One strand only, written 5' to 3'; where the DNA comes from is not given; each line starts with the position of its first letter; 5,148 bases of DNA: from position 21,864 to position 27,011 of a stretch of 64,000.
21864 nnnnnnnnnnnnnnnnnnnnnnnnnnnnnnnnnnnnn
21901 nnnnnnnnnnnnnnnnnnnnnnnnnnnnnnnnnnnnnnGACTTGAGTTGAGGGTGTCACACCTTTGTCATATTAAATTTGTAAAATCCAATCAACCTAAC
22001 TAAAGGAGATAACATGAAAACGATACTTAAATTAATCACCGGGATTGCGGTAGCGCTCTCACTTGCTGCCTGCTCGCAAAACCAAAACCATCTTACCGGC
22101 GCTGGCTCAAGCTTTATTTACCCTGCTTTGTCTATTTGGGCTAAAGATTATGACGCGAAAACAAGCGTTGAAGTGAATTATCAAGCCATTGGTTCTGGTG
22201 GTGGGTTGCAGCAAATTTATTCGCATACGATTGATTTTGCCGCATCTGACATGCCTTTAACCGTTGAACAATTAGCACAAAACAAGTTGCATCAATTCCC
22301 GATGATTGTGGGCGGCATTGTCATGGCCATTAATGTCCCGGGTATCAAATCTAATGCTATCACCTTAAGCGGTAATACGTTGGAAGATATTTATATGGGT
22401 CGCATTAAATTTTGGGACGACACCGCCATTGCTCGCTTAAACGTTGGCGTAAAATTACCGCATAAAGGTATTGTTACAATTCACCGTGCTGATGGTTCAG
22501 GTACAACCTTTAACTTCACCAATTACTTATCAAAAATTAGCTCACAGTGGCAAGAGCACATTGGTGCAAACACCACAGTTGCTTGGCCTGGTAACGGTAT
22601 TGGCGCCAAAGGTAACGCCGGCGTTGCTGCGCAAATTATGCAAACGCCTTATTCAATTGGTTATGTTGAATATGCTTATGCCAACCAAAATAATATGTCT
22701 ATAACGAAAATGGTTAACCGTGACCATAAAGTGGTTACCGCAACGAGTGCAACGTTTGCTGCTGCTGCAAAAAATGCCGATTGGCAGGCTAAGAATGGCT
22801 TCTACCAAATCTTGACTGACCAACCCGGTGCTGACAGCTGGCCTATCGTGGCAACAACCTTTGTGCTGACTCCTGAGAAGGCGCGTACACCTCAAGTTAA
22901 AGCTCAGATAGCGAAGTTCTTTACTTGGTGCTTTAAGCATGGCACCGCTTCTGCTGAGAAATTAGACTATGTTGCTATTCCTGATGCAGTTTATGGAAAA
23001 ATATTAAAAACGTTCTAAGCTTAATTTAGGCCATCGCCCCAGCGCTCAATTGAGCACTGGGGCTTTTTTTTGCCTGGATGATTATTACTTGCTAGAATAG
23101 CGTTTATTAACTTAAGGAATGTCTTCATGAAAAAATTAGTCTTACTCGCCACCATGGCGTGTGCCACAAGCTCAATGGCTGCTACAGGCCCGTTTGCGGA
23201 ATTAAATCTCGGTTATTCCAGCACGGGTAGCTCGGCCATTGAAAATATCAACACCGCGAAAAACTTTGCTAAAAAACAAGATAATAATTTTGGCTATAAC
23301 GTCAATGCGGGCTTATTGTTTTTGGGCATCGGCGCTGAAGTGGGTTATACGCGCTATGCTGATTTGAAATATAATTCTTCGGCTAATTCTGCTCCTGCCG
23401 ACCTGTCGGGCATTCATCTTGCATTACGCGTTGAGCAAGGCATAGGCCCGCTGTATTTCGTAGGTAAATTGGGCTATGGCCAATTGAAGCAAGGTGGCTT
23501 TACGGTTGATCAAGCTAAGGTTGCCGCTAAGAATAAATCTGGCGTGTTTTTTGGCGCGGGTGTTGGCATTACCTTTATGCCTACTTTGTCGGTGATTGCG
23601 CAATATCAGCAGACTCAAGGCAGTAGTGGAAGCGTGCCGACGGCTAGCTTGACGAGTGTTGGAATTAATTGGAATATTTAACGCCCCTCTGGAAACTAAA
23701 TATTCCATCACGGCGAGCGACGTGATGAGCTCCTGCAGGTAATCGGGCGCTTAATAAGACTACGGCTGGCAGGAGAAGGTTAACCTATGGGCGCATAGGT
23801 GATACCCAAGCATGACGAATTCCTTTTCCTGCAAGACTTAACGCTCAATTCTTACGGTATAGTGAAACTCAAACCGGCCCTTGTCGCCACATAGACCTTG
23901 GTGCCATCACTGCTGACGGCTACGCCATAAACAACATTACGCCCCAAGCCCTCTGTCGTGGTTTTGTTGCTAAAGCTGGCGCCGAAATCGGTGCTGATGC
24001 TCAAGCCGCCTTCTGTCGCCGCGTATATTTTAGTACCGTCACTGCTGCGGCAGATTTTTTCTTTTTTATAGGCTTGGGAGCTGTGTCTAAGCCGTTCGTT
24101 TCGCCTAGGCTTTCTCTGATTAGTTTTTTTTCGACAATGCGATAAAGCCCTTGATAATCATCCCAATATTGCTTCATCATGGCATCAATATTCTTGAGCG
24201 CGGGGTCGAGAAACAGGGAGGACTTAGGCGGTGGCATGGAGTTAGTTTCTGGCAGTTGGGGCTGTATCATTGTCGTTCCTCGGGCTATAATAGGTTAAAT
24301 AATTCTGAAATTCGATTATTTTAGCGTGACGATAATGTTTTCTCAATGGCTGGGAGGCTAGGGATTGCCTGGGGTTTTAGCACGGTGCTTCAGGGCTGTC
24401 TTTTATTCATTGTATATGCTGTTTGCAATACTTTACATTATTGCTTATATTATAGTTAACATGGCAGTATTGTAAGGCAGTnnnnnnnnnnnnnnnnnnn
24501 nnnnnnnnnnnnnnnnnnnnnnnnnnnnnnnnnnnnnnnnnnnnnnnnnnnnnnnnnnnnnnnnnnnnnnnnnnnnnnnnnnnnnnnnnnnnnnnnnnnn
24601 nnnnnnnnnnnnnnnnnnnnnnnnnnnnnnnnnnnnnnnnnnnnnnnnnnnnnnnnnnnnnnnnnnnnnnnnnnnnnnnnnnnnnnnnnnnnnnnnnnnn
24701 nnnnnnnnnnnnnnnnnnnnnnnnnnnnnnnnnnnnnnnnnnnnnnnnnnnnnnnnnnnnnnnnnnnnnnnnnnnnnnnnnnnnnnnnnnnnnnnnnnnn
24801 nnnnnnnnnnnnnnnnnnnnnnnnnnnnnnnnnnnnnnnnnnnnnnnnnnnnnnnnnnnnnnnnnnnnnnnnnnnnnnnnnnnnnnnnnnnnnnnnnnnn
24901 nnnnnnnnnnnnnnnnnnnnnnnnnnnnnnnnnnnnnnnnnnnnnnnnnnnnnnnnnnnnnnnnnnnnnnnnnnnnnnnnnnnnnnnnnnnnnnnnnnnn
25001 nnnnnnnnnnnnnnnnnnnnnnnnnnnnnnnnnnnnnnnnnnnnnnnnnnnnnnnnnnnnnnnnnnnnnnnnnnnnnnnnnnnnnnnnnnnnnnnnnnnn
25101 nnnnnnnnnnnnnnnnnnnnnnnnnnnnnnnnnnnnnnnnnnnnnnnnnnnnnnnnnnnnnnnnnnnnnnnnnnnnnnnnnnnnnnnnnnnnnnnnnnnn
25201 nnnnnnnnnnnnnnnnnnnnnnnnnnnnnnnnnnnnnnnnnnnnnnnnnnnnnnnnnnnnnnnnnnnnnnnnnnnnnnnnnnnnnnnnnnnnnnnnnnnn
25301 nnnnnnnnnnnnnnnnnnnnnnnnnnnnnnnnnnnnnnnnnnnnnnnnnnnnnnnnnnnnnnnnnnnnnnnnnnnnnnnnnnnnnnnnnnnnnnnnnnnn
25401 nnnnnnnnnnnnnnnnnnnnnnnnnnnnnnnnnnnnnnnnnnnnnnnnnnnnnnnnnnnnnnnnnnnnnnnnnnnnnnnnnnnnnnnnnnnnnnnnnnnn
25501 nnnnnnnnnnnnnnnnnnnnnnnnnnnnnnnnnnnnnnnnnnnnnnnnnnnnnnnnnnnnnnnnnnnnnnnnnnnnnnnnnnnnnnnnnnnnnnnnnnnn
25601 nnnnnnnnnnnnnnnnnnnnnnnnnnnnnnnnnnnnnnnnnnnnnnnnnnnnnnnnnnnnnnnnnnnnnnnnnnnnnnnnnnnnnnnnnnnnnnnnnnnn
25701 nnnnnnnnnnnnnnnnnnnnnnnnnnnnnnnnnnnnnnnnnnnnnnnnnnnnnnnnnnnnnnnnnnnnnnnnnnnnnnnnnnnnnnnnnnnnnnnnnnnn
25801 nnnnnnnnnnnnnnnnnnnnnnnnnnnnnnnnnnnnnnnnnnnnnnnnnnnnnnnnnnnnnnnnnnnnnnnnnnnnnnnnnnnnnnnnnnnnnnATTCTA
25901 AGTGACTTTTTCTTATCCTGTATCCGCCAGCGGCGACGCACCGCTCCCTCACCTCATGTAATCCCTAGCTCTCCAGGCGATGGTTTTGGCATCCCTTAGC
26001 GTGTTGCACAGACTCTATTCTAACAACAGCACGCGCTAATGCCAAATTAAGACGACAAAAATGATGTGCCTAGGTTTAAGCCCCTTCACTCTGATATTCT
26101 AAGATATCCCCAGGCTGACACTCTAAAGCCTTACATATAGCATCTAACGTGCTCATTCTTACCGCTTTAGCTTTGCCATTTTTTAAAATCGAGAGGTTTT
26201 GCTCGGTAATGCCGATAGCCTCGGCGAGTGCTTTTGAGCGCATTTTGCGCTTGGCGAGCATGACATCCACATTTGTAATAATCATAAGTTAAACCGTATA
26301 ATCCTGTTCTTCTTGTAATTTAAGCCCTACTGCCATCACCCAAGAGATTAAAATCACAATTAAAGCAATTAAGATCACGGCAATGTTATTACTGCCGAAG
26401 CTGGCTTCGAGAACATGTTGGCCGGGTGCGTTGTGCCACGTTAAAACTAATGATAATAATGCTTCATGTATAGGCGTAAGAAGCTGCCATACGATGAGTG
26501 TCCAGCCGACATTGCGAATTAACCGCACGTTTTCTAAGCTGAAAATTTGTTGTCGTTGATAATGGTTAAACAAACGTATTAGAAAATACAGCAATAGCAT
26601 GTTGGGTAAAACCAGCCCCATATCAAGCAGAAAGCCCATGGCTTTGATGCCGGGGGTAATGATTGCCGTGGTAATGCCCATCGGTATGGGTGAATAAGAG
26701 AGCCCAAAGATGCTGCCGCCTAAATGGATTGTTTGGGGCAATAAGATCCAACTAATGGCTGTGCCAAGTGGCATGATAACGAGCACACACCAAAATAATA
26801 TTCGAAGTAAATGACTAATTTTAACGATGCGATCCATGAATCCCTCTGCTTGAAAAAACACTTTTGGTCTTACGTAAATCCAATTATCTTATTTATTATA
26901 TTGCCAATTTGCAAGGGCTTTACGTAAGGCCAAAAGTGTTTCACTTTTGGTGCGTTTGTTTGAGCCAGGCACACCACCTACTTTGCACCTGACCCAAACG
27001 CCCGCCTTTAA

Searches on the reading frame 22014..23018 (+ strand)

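Call 42: search_protein_families(library=pfam, proteins=[window:22014-23018:+], max_evalue=0.00001)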
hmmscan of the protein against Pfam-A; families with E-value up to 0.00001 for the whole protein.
window:22014-23018:+ (334 aa): 2 families
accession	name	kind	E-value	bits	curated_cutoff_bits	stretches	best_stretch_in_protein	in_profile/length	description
PF12849.12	PBP_like_2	-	1e-36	127.5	27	1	22-307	7-264/267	PBP superfamily domain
PF12727.12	PBP_like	-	9.7e-06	25.3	27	0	49-234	8-167/193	PBP superfamily domain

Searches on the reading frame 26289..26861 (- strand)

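Call 43: search_protein_families(library=pfam, proteins=[window:26289-26861:-], max_evalue=0.00001)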
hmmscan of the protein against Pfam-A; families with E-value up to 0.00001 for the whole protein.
window:26289-26861:- (190 aa): 1 family
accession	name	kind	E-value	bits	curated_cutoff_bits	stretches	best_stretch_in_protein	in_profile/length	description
PF11188.13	DUF2975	-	1.4e-15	57.8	27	1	76-190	20-130/130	Protein of unknown function (DUF2975)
